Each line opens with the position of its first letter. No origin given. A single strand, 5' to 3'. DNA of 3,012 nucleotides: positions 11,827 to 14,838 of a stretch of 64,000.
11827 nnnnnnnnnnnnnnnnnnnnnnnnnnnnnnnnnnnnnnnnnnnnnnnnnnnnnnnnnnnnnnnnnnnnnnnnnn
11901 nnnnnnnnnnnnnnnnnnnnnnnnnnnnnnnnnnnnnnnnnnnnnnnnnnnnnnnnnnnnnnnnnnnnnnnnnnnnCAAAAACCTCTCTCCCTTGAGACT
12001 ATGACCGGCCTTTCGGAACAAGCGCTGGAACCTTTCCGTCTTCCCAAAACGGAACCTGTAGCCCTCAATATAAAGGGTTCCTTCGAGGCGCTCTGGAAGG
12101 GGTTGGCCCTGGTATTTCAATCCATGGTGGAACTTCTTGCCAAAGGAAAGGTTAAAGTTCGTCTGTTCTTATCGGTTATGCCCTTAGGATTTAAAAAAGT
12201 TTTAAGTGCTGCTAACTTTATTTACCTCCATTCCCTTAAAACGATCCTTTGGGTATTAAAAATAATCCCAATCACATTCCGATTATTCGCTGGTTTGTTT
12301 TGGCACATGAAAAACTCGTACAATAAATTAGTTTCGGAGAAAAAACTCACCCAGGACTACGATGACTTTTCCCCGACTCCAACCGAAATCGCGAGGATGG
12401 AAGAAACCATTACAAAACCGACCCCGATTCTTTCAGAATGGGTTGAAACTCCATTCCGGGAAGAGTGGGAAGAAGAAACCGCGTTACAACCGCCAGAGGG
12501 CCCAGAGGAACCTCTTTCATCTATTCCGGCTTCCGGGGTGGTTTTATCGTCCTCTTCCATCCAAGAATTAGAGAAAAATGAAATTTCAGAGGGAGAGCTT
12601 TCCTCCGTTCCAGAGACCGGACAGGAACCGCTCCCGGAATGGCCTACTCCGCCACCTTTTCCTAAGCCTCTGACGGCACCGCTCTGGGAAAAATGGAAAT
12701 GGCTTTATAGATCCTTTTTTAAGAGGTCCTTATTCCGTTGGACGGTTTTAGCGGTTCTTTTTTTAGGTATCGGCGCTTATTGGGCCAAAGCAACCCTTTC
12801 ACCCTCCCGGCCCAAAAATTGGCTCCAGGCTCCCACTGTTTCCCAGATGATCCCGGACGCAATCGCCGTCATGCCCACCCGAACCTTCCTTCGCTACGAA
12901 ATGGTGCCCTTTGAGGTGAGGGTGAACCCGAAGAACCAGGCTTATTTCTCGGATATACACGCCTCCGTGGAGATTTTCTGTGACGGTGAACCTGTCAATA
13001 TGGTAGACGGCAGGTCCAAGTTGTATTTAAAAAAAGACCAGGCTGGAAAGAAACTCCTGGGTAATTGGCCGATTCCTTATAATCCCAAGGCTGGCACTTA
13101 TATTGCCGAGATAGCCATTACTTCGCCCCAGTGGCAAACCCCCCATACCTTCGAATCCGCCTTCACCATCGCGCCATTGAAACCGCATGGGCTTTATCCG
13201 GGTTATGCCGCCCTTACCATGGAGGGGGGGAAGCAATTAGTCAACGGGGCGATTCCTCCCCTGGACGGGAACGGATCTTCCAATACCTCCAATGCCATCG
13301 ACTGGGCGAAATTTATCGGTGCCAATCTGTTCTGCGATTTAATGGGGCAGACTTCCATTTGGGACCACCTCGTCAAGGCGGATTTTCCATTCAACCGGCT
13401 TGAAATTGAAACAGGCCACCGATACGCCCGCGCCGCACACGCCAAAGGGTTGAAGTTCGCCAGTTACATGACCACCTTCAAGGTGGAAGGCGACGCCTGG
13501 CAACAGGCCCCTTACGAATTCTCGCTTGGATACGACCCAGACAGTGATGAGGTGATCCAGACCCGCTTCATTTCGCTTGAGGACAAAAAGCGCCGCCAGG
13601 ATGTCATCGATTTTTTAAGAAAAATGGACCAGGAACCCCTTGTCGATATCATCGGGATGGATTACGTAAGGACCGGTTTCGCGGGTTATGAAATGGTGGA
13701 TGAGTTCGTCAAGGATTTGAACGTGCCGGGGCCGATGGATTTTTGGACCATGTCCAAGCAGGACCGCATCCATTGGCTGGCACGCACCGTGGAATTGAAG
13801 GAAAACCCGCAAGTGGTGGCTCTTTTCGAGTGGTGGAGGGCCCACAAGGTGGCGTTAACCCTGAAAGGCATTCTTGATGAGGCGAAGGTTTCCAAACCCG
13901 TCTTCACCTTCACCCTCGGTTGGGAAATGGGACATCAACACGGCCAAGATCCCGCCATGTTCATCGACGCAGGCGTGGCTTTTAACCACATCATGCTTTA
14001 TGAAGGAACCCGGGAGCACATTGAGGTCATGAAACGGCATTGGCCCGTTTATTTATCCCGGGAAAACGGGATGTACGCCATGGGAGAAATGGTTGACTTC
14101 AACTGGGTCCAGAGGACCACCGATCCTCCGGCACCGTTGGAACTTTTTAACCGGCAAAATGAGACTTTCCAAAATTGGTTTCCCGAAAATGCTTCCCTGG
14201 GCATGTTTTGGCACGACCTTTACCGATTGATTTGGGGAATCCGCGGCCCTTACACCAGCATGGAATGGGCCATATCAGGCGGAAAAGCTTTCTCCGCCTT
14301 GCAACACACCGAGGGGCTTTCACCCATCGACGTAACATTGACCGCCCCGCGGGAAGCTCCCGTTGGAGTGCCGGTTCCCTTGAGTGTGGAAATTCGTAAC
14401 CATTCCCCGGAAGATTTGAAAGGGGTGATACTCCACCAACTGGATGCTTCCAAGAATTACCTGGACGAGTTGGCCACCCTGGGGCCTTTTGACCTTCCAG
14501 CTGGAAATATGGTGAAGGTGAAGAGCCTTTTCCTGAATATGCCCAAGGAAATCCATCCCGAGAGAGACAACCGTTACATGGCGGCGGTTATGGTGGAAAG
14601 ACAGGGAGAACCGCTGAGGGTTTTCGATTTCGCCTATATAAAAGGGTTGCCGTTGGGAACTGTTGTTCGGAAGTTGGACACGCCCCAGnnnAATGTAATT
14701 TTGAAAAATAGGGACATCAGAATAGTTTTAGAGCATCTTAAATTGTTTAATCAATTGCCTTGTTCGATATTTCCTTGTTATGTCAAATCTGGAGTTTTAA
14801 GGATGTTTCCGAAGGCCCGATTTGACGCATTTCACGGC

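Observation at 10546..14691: Single ORF fusing an RlmD/RumA rRNA methyltransferase to a membrane-anchored extracytoplasmic TIM-barrel-like domain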

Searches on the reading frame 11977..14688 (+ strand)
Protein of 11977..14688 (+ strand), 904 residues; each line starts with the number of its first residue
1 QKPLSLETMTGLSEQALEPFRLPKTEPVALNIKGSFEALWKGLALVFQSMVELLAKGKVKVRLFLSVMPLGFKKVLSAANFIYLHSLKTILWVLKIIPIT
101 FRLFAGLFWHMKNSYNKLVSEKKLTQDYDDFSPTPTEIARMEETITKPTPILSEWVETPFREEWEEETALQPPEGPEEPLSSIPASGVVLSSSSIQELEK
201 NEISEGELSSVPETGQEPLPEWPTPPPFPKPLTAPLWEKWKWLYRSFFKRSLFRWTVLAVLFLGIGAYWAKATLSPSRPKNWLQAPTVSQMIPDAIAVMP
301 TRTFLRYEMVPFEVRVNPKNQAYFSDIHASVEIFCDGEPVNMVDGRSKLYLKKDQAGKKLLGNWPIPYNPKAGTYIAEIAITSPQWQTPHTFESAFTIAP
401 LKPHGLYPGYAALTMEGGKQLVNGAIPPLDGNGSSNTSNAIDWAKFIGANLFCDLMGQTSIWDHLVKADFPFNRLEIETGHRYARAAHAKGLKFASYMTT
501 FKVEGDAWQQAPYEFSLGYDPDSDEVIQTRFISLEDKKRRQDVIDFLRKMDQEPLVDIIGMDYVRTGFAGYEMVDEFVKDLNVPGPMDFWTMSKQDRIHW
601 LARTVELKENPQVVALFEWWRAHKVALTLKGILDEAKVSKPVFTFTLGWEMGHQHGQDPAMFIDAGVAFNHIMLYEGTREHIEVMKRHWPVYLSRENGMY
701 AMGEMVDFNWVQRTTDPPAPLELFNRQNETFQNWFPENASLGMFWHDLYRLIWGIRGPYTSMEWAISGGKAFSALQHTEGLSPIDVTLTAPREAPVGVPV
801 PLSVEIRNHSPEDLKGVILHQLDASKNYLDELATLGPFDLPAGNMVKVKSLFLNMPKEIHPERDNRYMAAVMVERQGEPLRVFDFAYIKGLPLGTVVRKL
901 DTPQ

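Call 6: find_homologous_proteins(query=window:11977-14688:+, max_evalue=0.001)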
Query window:11977-14688:+ (904 aa): 57 proteins with E <= 0.001 among 8000 candidates.
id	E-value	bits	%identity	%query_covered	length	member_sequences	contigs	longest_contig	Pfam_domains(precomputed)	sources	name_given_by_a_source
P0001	0.0e+0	2114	100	100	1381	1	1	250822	PF01938.27,PF05958.18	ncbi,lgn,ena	-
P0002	0.0e+0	1551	74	100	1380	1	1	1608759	PF13847.13,PF05175.21,PF03602.22,PF01938.27,PF05958.18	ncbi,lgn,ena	-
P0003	0.0e+0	1245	60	100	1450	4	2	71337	PF01938.27,PF05958.18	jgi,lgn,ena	jgi:23S rRNA (uracil1939-C5)-methyltransferase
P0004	0.0e+0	1129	66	79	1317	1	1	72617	PF01938.27,PF05958.18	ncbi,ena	-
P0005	0.0e+0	1127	69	73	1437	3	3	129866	PF13847.13,PF01938.27,PF05958.18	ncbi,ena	-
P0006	0.0e+0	1122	56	98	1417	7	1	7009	PF01938.27,PF05958.18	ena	-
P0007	0.0e+0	1121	65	81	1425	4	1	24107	PF01938.27,PF05958.18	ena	-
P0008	0.0e+0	1113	56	100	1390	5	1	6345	PF13847.13,PF03602.22,PF01938.27,PF05958.18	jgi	jgi:23S rRNA (uracil1939-C5)-methyltransferase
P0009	0.0e+0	1104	55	100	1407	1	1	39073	PF01938.27,PF05958.18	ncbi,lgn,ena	-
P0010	0.0e+0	1101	56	100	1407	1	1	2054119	PF01938.27,PF05958.18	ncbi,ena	-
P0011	0.0e+0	1092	54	100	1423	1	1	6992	PF01938.27,PF05958.18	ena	-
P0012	0.0e+0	1088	54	100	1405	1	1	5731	PF01938.27,PF05958.18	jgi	jgi:23S rRNA (uracil1939-C5)-methyltransferase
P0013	0.0e+0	1072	53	99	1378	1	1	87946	PF01938.27,PF05958.18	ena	-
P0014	0.0e+0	1067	53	100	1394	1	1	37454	PF01938.27,PF05958.18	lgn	-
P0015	0.0e+0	1067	54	99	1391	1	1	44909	PF01938.27,PF05958.18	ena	-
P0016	0.0e+0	1063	53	100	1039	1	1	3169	PF05958.18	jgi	jgi:hypothetical protein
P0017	0.0e+0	1060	64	75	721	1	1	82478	-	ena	-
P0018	0.0e+0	1056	65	74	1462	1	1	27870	PF03602.22,PF01938.27,PF05958.18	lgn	-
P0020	0.0e+0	1048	67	70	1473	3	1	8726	PF01938.27,PF05958.18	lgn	-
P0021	0.0e+0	1046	61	80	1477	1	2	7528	PF01938.27,PF05958.18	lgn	-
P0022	0.0e+0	1039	50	100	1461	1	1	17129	PF01938.27,PF05958.18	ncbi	-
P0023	0.0e+0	1037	65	73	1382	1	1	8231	PF01938.27,PF05958.18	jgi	jgi:23S rRNA (uracil1939-C5)-methyltransferase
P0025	0.0e+0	1015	64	71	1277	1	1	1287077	PF01938.27,PF05958.18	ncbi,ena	-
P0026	0.0e+0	1014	63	73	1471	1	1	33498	PF01938.27,PF05958.18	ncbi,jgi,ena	-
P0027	0.0e+0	1014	63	75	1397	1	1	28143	PF05175.21,PF01938.27,PF05958.18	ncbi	-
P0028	0.0e+0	1012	51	99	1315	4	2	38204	PF03602.22,PF01938.27,PF05958.18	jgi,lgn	-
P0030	1.8e-297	1007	61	77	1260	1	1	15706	PF13847.13,PF01938.27,PF05958.18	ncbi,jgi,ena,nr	ncbi:MAG TPA: 23S rRNA (uracil(1939)-C(5))-methyltransferase RlmD [bacterium]|nr:23S rRNA (uracil(19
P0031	8.1e-296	1002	50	98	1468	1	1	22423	PF01938.27,PF05958.18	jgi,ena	-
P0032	1.9e-295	1001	62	75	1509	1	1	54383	PF01938.27,PF05958.18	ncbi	-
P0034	5.4e-290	983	62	71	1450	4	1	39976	PF13847.13,PF03602.22,PF01938.27,PF05958.18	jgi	jgi:23S rRNA (uracil1939-C5)-methyltransferase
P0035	1.0e-287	975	61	72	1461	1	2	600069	PF01938.27,PF05958.18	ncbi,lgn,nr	ncbi:MAG TPA: 23S rRNA (uracil(1939)-C(5))-methyltransferase RlmD [bacterium]|nr:23S rRNA (uracil(19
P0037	1.0e-286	972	58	80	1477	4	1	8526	PF03602.22,PF01938.27,PF05958.18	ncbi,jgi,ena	jgi:23S rRNA (uracil1939-C5)-methyltransferase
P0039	4.0e-286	970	59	76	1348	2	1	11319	PF01938.27,PF05958.18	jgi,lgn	-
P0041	2.4e-284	964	57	79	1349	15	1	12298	PF01938.27,PF05958.18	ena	-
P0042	2.9e-284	964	58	78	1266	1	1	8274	PF01938.27,PF05958.18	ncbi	ncbi:MAG: 23S rRNA (uracil(1939)-C(5))-methyltransferase RlmD [bacterium]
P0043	8.0e-283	959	58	77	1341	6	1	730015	PF01938.27,PF05958.18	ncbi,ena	-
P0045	6.0e-280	949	59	75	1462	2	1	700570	PF01938.27,PF05958.18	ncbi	-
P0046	2.0e-279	948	60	71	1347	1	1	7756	PF01938.27,PF05958.18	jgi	jgi:23S rRNA (uracil1939-C5)-methyltransferase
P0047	4.0e-279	947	53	83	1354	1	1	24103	PF03602.22,PF01938.27,PF05958.18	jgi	jgi:23S rRNA (uracil1939-C5)-methyltransferase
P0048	3.6e-278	943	56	79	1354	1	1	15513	PF01938.27,PF05958.18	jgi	jgi:23S rRNA (uracil1939-C5)-methyltransferase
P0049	6.2e-278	943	58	75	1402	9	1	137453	PF01938.27,PF05958.18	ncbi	-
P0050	4.2e-277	940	60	71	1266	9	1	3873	PF05958.18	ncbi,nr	ncbi:MAG TPA: 23S rRNA (uracil(1939)-C(5))-methyltransferase RlmD, partial [bacterium]|nr:23S rRNA (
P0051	5.9e-273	926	55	82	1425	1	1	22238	PF01938.27,PF05958.18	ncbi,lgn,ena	-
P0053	5.8e-268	910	65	63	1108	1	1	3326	PF05958.18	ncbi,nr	ncbi:MAG TPA: 23S rRNA (uracil(1939)-C(5))-methyltransferase RlmD, partial [bacterium]|nr:23S rRNA (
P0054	2.0e-198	680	44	79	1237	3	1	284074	PF13847.13,PF05175.21,PF03602.22,PF02475.24,PF09445.17,PF01938.27,PF05958.18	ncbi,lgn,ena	-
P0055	6.6e-106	373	32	65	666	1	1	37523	-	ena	-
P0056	2.5e-66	242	36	47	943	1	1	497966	PF01938.27,PF05958.18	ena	-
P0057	3.0e-28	116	34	38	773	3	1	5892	PF01938.27,PF05958.18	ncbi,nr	ncbi:MAG TPA: 23S rRNA (uracil(1939)-C(5))-methyltransferase RlmD, partial [bacterium]|nr:23S rRNA (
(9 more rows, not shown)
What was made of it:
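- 10546..14691 (+): Whole fusion ORF, 1381 aa (stop included). The identical protein, P0001, is on record in NCBI, ENA and Logan (call 6).
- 57 homologues of the downstream part; the great majority are 1260-1509 aa with TRAM plus U5-MT domains, from NCBI, ENA, JGI and Logan assemblies (call 6).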

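Call 17: find_encoding_contigs(protein=P0017, flank=6000, max_places=3)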
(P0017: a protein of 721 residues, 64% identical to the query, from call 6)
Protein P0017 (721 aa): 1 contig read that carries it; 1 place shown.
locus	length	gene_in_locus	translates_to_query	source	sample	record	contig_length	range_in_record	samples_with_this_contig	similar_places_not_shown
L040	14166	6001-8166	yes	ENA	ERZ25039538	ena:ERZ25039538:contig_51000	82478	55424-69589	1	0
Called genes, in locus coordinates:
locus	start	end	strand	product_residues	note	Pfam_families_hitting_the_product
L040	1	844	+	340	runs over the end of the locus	PF00356:LacI, PF00532:Peripla_BP_1, PF13407:Peripla_BP_4, PF13377:Peripla_BP_3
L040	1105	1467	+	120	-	-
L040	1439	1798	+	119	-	-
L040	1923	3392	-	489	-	-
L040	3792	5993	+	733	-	PF01938:TRAM, PF05958:tRNA_U5-meth_tr, PF03602:Cons_hypoth95 (weak), PF05175:MTS (weak), PF13847:Methyltransf_31 (weak)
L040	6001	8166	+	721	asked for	-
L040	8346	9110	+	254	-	-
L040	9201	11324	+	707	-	-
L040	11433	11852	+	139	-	-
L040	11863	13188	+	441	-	-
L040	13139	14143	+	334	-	-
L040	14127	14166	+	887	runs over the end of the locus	-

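Call 25: search_protein_families(library=pfam, proteins=[P0055], max_evalue=10)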
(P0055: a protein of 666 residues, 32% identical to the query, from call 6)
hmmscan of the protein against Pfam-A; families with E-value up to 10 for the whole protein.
P0055 (666 aa): 1 family
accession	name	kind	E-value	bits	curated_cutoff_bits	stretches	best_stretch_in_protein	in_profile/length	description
PF23643.1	TRAPPC13_C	-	0.24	11.9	27.9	1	554-607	2-54/95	Trafficking protein particle complex subunit 13, C-terminal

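Call 64: find_encoding_contigs(protein=P0054, flank=8000, max_places=3)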
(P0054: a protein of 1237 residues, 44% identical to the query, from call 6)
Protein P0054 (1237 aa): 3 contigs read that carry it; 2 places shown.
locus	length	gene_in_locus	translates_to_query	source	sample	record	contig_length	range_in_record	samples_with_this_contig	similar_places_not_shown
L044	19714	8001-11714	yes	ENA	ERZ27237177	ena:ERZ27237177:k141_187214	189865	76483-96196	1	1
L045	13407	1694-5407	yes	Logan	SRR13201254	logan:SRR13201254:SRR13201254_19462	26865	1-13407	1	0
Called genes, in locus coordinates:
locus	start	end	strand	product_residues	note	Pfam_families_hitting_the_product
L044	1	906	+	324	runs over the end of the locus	-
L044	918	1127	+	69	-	PF13459:Fer4_15, PF13370:Fer4_13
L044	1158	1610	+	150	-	PF07238:PilZ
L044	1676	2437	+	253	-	PF01887:SAM_HAT_N, PF20257:SAM_HAT_C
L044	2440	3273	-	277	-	PF00459:Inositol_P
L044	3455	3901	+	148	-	PF00011:HSP20, PF17886:ArsA_HSP20 (weak)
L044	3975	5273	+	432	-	-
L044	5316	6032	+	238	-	PF02535:Zip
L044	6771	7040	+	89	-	-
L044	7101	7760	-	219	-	-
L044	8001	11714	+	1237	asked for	PF01938:TRAM, PF05958:tRNA_U5-meth_tr, PF02475:TRM5-TYW2_MTfase (weak), PF03602:Cons_hypoth95 (faint), PF05175:MTS (weak), PF09445:Methyltransf_15 (weak), PF13847:Methyltransf_31 (weak)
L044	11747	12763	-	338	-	PF00356:LacI, PF00532:Peripla_BP_1, PF13377:Peripla_BP_3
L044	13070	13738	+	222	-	-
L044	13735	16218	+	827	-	-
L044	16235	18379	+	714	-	-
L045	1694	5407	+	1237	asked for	PF01938:TRAM, PF05958:tRNA_U5-meth_tr, PF02475:TRM5-TYW2_MTfase (weak), PF03602:Cons_hypoth95 (faint), PF05175:MTS (weak), PF09445:Methyltransf_15 (weak), PF13847:Methyltransf_31 (weak)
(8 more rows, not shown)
